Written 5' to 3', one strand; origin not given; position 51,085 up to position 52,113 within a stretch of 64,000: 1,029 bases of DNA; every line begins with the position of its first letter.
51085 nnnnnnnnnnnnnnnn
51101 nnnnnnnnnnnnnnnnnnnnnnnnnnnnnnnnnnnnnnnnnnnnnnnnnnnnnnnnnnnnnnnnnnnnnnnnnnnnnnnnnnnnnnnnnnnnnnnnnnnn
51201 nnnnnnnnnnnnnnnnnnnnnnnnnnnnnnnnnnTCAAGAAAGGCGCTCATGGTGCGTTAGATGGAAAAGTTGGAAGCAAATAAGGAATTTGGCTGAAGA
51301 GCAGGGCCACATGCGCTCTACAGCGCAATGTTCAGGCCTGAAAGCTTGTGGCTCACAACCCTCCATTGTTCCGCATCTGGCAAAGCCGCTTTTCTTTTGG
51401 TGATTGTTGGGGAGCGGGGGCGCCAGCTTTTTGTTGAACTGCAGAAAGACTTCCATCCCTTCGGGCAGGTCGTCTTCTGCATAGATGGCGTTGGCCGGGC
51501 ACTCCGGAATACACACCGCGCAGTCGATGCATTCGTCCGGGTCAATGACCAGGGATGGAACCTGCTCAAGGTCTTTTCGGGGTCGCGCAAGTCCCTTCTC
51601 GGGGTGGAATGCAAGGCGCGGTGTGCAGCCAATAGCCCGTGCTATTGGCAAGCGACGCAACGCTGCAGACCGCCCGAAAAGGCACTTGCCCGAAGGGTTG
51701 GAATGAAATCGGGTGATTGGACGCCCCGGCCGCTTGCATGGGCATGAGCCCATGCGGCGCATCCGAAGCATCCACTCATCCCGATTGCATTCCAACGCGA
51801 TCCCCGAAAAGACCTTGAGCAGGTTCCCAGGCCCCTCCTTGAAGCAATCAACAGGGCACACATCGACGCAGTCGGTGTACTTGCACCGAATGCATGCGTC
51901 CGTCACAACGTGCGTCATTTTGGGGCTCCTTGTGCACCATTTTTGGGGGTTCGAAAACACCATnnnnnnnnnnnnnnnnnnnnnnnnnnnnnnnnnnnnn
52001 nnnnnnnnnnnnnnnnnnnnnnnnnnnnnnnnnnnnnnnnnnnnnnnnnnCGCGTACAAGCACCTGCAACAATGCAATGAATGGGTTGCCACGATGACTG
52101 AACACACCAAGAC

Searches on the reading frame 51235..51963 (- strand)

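Call 4: search_protein_families(library=pfam, proteins=[window:51235-51963:-])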
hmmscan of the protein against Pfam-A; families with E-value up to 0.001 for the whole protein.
window:51235-51963:- (242 aa): 10 families
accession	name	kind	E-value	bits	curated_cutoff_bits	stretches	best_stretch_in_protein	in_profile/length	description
PF00037.32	Fer4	-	2.4e-07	30.7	21.1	1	139-161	2-24/24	4Fe-4S binding domain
PF12797.12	Fer4_2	-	5.2e-07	29.7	24.5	0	17-38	3-22/22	4Fe-4S binding domain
PF12837.12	Fer4_6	-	2.4e-06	27.6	25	1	139-160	3-24/24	4Fe-4S binding domain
PF14697.11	Fer4_21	-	4.7e-06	27.1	35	0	139-160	2-23/59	4Fe-4S dicluster domain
PF12838.12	Fer4_7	-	1e-05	26.3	27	1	133-159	26-52/52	4Fe-4S dicluster domain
PF13484.11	Fer4_16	-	6.6e-05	24.1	30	0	144-197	1-56/66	4Fe-4S double cluster binding domain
PF13237.11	Fer4_10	-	0.00011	22.5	25.5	1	138-197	2-42/53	4Fe-4S dicluster domain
PF13534.11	Fer4_17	-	0.00025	22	22.2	1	144-204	1-53/61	4Fe-4S dicluster domain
PF13183.11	Fer4_8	-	0.00031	21.7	27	0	143-204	3-61/68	4Fe-4S dicluster domain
PF13187.11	Fer4_9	-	0.00091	19.6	27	0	143-160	35-52/52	4Fe-4S dicluster domain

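Call 5: search_protein_families(library=ncbifam, proteins=[window:51235-51963:-])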
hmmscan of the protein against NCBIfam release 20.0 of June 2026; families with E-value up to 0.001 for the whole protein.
window:51235-51963:- (242 aa): 22 families
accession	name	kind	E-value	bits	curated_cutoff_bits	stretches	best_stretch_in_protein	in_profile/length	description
NF045490.1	FdxA_Protbact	equivalog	7.7e-34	116.1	135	2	138-196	33-91/104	ferredoxin FdxA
NF045480.1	FdxA_Actino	equivalog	1.4e-18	67.1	125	2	137-182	32-77/107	ferredoxin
NF058577.1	FdxA_fam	equivalog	5.9e-11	42.4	65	2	143-163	7-27/52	4Fe-4S ferredoxin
NF045874.1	Vhu_polyferre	exception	2.5e-07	29.8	600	1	126-165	111-150/381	F420-non-reducing hydrogenase associated-polyferredoxin VhuB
NF006221.0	PRK08348.1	subfamily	1.9e-06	27.6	124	0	138-161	39-62/136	NADH-plastoquinone oxidoreductase subunit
TIGR04105.1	FeFe_hydrog_B1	subfamily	2.4e-06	26.5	450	0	138-165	183-210/462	monomeric [FeFe] hydrogenase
NF040864.1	HgcB_ferredoxin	equivalog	3.5e-06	26.8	99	1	112-162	18-63/93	mercury methylation ferredoxin HgcB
TIGR01971.1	NuoI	subfamily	6.8e-06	25.7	113.05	0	139-163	77-101/121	NADH-quinone oxidoreductase, chain I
NF033683.1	di_4Fe-4S_YfhL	equivalog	2.4e-05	24.6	86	1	139-165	4-29/80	YfhL family 4Fe-4S dicluster ferredoxin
NF003475.0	PRK05113.1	equivalog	2.5e-05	24.2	203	0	138-161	108-131/190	electron transport complex subunit RsxB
NF006446.0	PRK08764.1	equivalog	3e-05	23.9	220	0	11-59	75-121/139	Rnf electron transport complex subunit RnfB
NF005415.0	PRK06991.1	equivalog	3.1e-05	23.7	281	1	93-161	44-103/284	electron transport complex subunit RsxB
TIGR01944.1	rnfB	subfamily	3.4e-05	23.5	68.7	1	134-160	104-130/190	RnfABCDGE type electron transport complex subunit B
NF042909.1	FMH_DH_FwdF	exception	8.9e-05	21.7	375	1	137-166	132-161/336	tungsten-dependent formylmethanofuran dehydrogenase subunit FwdF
NF009053.0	PRK12387.1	subfamily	0.00024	20.9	204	1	141-171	36-66/180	formate hydrogenlyase complex iron-sulfur subunit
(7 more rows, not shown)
